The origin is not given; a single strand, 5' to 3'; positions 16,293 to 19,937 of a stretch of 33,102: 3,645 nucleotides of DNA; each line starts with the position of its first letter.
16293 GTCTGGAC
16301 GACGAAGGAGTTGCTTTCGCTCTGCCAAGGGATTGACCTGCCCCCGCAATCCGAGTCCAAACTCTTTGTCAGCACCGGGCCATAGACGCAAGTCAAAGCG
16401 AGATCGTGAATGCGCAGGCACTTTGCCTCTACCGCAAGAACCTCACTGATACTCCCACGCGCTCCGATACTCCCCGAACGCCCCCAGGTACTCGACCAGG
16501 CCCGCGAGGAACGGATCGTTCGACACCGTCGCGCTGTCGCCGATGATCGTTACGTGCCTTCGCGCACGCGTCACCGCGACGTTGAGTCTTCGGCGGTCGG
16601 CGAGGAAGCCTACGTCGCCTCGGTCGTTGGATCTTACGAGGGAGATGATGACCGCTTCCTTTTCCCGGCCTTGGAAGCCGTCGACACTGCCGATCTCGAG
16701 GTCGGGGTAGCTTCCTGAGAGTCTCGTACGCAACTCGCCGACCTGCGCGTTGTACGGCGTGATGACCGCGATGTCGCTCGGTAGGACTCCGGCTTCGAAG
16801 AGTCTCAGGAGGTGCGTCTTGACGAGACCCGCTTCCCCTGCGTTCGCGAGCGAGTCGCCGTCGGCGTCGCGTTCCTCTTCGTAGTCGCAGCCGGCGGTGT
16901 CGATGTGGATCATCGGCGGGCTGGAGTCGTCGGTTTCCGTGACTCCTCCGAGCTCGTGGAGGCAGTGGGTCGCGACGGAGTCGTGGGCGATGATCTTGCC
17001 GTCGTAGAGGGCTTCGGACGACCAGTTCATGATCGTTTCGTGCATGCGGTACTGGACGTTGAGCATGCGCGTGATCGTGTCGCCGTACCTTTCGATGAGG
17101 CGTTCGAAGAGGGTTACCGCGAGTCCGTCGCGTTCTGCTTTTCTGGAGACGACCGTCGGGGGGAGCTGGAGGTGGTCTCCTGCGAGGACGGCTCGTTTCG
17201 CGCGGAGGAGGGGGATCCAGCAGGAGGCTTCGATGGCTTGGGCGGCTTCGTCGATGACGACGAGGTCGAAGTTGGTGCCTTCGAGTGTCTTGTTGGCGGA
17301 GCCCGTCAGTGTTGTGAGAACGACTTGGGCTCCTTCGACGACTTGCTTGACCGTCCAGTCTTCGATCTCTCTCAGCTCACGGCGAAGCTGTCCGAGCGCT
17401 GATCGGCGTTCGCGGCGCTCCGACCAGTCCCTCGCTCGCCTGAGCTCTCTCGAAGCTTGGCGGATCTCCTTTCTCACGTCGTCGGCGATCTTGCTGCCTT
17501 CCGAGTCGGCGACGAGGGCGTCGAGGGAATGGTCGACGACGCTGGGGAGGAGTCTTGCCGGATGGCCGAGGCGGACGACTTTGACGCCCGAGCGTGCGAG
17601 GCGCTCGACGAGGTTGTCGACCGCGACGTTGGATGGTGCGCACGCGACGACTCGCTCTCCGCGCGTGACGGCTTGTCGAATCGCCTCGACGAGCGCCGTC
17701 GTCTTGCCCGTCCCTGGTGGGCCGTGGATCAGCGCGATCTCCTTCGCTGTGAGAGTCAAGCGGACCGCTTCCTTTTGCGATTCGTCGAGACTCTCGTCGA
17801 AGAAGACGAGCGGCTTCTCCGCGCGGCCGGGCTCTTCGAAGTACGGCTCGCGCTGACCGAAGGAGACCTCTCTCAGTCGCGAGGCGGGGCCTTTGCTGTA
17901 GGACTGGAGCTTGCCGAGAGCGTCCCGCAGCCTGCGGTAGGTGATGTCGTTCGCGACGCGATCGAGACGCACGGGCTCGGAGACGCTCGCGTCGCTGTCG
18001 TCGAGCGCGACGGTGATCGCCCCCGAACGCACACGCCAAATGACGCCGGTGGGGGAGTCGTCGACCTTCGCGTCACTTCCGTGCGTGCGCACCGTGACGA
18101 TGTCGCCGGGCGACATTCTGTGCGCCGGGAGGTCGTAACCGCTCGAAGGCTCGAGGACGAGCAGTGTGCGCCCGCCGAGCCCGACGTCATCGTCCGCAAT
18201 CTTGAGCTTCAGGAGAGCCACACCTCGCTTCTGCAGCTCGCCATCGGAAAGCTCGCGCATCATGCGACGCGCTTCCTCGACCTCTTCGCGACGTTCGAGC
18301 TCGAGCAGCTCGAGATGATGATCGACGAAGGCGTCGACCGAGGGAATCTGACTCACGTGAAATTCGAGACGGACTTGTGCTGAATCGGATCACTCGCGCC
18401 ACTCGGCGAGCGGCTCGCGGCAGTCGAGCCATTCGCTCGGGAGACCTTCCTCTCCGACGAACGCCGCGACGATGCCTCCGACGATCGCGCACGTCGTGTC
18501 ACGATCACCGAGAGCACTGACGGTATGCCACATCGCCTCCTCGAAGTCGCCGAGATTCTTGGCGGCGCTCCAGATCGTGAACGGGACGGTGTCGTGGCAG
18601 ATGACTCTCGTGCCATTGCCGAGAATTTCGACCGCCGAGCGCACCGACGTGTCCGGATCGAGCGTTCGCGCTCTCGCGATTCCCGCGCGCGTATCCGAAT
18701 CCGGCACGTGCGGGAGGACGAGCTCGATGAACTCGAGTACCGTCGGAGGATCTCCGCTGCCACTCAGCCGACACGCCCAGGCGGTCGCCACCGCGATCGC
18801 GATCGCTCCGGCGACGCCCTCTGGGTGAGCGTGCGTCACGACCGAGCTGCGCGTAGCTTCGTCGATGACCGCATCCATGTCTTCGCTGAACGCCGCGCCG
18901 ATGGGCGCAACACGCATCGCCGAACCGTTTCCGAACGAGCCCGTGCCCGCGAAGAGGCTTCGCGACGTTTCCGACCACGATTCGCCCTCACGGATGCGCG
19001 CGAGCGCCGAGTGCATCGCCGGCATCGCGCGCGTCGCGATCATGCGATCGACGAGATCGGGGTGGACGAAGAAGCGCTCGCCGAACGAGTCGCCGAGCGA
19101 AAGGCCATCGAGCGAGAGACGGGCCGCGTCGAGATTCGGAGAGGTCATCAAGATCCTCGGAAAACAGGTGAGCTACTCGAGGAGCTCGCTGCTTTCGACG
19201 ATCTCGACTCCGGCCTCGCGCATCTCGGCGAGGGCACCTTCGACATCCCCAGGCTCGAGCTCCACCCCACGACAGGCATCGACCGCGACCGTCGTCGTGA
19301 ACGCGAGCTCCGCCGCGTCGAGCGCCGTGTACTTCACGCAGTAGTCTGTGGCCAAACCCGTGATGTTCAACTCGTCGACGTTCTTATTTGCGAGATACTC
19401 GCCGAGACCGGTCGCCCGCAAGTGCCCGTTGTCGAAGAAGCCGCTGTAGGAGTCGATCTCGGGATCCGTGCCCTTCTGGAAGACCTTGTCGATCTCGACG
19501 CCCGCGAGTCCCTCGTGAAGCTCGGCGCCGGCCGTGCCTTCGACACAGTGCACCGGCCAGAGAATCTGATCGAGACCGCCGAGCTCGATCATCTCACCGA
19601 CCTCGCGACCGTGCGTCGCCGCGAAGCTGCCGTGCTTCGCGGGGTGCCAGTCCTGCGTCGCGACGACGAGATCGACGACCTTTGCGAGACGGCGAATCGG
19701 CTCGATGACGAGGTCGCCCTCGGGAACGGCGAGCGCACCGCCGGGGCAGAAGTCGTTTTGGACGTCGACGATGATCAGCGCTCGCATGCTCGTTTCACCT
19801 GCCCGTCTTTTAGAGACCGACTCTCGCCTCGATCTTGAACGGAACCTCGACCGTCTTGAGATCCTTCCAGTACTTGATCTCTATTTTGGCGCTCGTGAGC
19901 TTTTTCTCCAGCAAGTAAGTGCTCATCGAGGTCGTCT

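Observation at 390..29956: Mosaic of flawless long ORFs and about ten decayed genes: lesions are clustered, not random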

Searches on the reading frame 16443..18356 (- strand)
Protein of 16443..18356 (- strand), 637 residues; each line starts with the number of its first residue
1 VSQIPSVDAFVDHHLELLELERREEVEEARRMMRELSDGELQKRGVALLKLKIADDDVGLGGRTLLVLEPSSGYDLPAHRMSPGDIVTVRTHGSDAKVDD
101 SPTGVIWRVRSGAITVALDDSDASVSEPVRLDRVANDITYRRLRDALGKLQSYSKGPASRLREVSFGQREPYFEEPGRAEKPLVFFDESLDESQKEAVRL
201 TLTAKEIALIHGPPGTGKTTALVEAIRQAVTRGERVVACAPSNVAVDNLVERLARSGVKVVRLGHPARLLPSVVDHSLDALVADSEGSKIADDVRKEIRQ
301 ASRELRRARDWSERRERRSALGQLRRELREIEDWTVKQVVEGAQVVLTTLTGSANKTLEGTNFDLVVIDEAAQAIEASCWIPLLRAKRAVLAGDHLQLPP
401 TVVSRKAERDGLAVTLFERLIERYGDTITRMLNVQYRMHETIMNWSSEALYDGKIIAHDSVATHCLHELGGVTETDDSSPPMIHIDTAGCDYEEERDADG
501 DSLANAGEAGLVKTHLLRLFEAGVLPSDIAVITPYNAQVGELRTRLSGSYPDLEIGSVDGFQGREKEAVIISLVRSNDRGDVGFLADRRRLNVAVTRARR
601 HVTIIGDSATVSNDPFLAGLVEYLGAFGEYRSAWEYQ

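Call 5: search_protein_families(library=pfam, proteins=[window:16443-18356:-], max_evalue=0.01)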
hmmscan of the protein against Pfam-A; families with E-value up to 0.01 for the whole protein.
window:16443-18356:- (637 aa): 22 families
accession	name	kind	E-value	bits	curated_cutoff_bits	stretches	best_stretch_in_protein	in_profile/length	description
PF13086.12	AAA_11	-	1.3e-66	225.4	27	1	190-405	2-257/257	AAA domain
PF13087.12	AAA_12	-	4e-59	199.9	27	1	413-608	2-194/195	AAA domain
PF21138.3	SMUBP-2_HCS1_1B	-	5.1e-30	104.4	27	1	11-124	1-115/129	Helicase SMUBP-2/HCS1, 1B domain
PF13604.12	AAA_30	-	2.1e-13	50.9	27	1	190-399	2-129/191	AAA domain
PF13245.12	AAA_19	-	5.1e-11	43.3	25.1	1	194-400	1-131/134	AAA domain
PF01443.25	Viral_helicase1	-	2.2e-08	34.7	21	0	209-241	2-34/228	Viral superfamily 1 RNA helicase core domain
PF13191.12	AAA_16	-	7.7e-06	26.9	32.6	1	205-306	24-128/167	AAA ATPase domain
PF00270.35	DEAD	-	9.8e-06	25.8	26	1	193-258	3-70/167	DEAD/DEAH box helicase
PF05127.21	NAT10_TcmA_helicase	-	3.4e-05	24.2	22.7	1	210-255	2-48/176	RNA cytidine acetyltransferase NAT10/TcmA, helicase domain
PF25199.1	nSTAND_NTPase5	-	3.4e-05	24.1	34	1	199-303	35-121/145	Novel STAND NTPase 5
PF13401.12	AAA_22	-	6.1e-05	23.8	27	1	205-255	5-56/130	AAA domain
PF09848.15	SLFN-g3_helicase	-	0.00014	21.7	24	1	205-454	1-179/354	Schlafen group 3, DNA/RNA helicase domain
PF13481.12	AAA_25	-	0.00017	21.7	27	1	187-295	15-132/195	AAA domain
PF04851.21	ResIII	-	0.00023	21.6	22.5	0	190-252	4-72/164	Type III restriction enzyme, res subunit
PF07652.20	Flavi_DEAD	-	0.00049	20.6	21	1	205-260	4-60/148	Flavivirus DEAD domain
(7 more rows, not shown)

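Call 11: find_encoding_contigs(protein=window:16443-18356:-, flank=10000, max_places=6)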
Protein window:16443-18356:- (637 aa): 5 contigs read that carry it; 4 places shown.
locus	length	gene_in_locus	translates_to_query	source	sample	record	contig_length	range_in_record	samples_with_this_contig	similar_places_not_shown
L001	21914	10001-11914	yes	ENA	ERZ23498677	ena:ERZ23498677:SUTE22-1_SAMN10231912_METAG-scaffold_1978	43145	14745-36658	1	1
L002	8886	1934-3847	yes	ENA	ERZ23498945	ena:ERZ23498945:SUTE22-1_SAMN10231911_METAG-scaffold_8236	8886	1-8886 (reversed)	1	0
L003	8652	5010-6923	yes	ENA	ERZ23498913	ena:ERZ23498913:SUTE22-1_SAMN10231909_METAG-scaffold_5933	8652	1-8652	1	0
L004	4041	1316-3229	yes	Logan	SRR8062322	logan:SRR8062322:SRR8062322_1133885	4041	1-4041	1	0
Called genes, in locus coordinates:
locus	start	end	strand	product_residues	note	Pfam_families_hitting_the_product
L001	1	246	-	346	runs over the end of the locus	PF16884:ADH_N_2, PF00107:ADH_zinc_N, PF13602:ADH_zinc_N_2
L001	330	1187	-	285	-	-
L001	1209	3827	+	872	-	PF03422:CBM_6 (faint), PF03200:Glyco_hydro_63 (faint), PF22422:MGH1-like_GH, PF01204:Trehalase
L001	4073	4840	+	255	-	-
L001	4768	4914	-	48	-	-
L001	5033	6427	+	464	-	PF00675:Peptidase_M16, PF05193:Peptidase_M16_C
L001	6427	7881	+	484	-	PF00675:Peptidase_M16, PF05193:Peptidase_M16_C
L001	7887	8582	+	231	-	-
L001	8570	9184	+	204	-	PF00857:Isochorismatase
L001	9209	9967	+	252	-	PF03747:ADP_ribosyl_GH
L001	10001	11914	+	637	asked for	PF21138:SMUBP-2_HCS1_1B, PF00270:DEAD (faint), PF13086:AAA_11, PF13191:AAA_16 (faint), PF13245:AAA_19, PF13604:AAA_30, PF01443:Viral_helicase1 (faint), PF13087:AAA_12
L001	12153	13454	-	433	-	PF02746:MR_MLE_N, PF13378:MR_MLE_C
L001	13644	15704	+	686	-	-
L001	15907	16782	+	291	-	PF00797:Acetyltransf_2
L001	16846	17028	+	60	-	-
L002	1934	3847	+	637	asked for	PF21138:SMUBP-2_HCS1_1B, PF00270:DEAD (faint), PF13086:AAA_11, PF13191:AAA_16 (faint), PF13245:AAA_19, PF13604:AAA_30, PF01443:Viral_helicase1 (faint), PF13087:AAA_12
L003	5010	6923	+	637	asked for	PF21138:SMUBP-2_HCS1_1B, PF00270:DEAD (faint), PF13086:AAA_11, PF13191:AAA_16 (faint), PF13245:AAA_19, PF13604:AAA_30, PF01443:Viral_helicase1 (faint), PF13087:AAA_12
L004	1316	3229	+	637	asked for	PF21138:SMUBP-2_HCS1_1B, PF00270:DEAD (faint), PF13086:AAA_11, PF13191:AAA_16 (faint), PF13245:AAA_19, PF13604:AAA_30, PF01443:Viral_helicase1 (faint), PF13087:AAA_12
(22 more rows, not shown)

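Call 19: find_related_loci(query=window:16443-18356:-, collection=genome_contigs, flank=10000)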
Query window:16443-18356:- (637 aa) in genome_contigs; peptide patterns used: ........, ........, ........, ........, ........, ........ (x = any residue, [..] = any of these).
86 stretches matched a pattern; 15 encode a relative of the query (tblastn E <= 1e-3); 15 distinct loci.
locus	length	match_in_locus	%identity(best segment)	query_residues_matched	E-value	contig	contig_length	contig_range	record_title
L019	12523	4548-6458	67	1-637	0e+0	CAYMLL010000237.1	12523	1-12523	MAG TPA_asm: uncultured Planctomycetia bacterium isolate binchicken_co141_357 genome assembly, contig: NODE_20264_length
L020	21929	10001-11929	58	7-635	0e+0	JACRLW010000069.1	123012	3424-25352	MAG: Planctomycetota bacterium isolate NC_groundwater_1891_Pr3_B-0.1um_70_9 SR2-18-B1_coassembly_204206, whole genome sh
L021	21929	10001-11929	52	7-637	0e+0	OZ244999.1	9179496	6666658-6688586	MAG: Planctomycetota bacterium isolate 5a0c312b-e6f1-480a-aa4e-ac94299b485f genome assembly, chromosome: 1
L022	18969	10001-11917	61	1-637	0e+0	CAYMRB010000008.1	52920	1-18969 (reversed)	MAG TPA_asm: uncultured Planctomycetia bacterium isolate SRP077602_co5_567 genome assembly, contig: NODE_2942_length_529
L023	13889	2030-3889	37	15-636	2e-120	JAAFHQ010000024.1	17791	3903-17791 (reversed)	MAG: Chitinophagales bacterium isolate bin81.metabat.ball.237 WN_Chitinophagales_8_scaffold_24, whole genome shotgun seq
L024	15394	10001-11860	37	15-636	2e-119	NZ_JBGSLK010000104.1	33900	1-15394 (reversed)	MAG: Haliscomenobacter sp. isolate JTS-AC203 k141_4517892, whole genome shotgun sequence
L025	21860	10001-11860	36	15-636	3e-119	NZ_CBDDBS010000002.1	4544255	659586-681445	MAG: Haliscomenobacter sp. isolate bebd6739-bc59-4aa2-89c4-e50a6a6b56b9 contig_2, whole genome shotgun sequence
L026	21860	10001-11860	37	15-636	5e-119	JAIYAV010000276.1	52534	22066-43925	MAG: Saprospiraceae bacterium isolate E1_MAG_00014 pond_E1_MAG_00014_000000000140, whole genome shotgun sequence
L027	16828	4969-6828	37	15-636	1e-118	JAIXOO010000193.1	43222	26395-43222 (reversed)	MAG: Saprospiraceae bacterium isolate C1_MAG_00026 C1_MAG_00026_000000000270, whole genome shotgun sequence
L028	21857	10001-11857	37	16-636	4e-118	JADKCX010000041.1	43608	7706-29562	MAG: Haliscomenobacter sp. isolate OdNE_18-Q3-R46-58_MAXAC.223 tig00021475-10-440090, whole genome shotgun sequence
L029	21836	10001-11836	38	17-636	8e-114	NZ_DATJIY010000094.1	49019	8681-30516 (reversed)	MAG: Dinghuibacter sp. isolate SMAG_U15551 k141_12265620, whole genome shotgun sequence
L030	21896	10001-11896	49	1-637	0e+0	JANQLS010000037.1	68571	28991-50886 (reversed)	MAG: Planctomycetota bacterium isolate PL25a_bin.67 k99_4858001, whole genome shotgun sequence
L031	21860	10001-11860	36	15-636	4e-119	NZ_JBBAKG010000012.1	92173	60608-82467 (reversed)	MAG: Haliscomenobacter sp. isolate EUL_031 ctg12-EUL_031, whole genome shotgun sequence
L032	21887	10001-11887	33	6-636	3e-98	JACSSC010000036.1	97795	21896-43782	MAG: Candidatus Competibacteraceae bacterium isolate BA4 contig-70_85, whole genome shotgun sequence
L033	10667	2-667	64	416-637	2e-84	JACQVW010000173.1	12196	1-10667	MAG: Planctomycetota bacterium isolate NC_groundwater_1473_Ag_S-0.65um_71_22 S_p65_S5_coassembly_k141_968517, whole geno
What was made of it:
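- Tried and rejected: The best hit was 67% identical (call 19).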

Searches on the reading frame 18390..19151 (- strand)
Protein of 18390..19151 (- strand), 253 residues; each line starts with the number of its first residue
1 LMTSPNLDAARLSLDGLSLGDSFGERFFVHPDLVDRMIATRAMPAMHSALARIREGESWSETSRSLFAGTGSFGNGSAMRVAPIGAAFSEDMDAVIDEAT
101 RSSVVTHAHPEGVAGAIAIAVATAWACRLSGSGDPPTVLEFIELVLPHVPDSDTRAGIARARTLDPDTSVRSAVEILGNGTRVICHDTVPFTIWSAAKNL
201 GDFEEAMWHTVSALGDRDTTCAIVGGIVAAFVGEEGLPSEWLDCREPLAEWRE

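Call 18: search_protein_families(library=pfam, proteins=[window:18390-19151:-], max_evalue=0.1)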
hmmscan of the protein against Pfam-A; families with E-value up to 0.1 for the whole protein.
window:18390-19151:- (253 aa): 1 family
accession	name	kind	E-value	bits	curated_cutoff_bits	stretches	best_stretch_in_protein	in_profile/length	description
PF03747.19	ADP_ribosyl_GH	-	1.4e-42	146.8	26.2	1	39-240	90-287/287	ADP-ribosylglycohydrolase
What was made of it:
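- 18390..19151 (-): ADP-ribosylglycohydrolase with an in-frame 47-residue deletion (junction about 19002-19037) that removes the TDDT metal-binding motif. The ORF is still open. Pfam covers only positions 90-287 of 287 (call 18).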

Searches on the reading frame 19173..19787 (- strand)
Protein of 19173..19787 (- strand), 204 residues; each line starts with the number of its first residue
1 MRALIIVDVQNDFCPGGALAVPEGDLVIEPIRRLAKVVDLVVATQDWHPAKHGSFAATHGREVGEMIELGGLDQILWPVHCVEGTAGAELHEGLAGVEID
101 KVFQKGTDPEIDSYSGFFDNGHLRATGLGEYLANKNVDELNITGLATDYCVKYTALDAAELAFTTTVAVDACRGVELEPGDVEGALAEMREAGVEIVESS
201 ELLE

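Call 5: search_protein_families(library=pfam, proteins=[window:19173-19787:-], max_evalue=0.01)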
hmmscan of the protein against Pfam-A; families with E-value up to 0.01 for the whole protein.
window:19173-19787:- (204 aa): 1 family
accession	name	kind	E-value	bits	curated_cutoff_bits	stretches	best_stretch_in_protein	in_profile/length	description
PF00857.26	Isochorismatase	-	3.9e-26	92.6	27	1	3-199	2-173/175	Isochorismatase domain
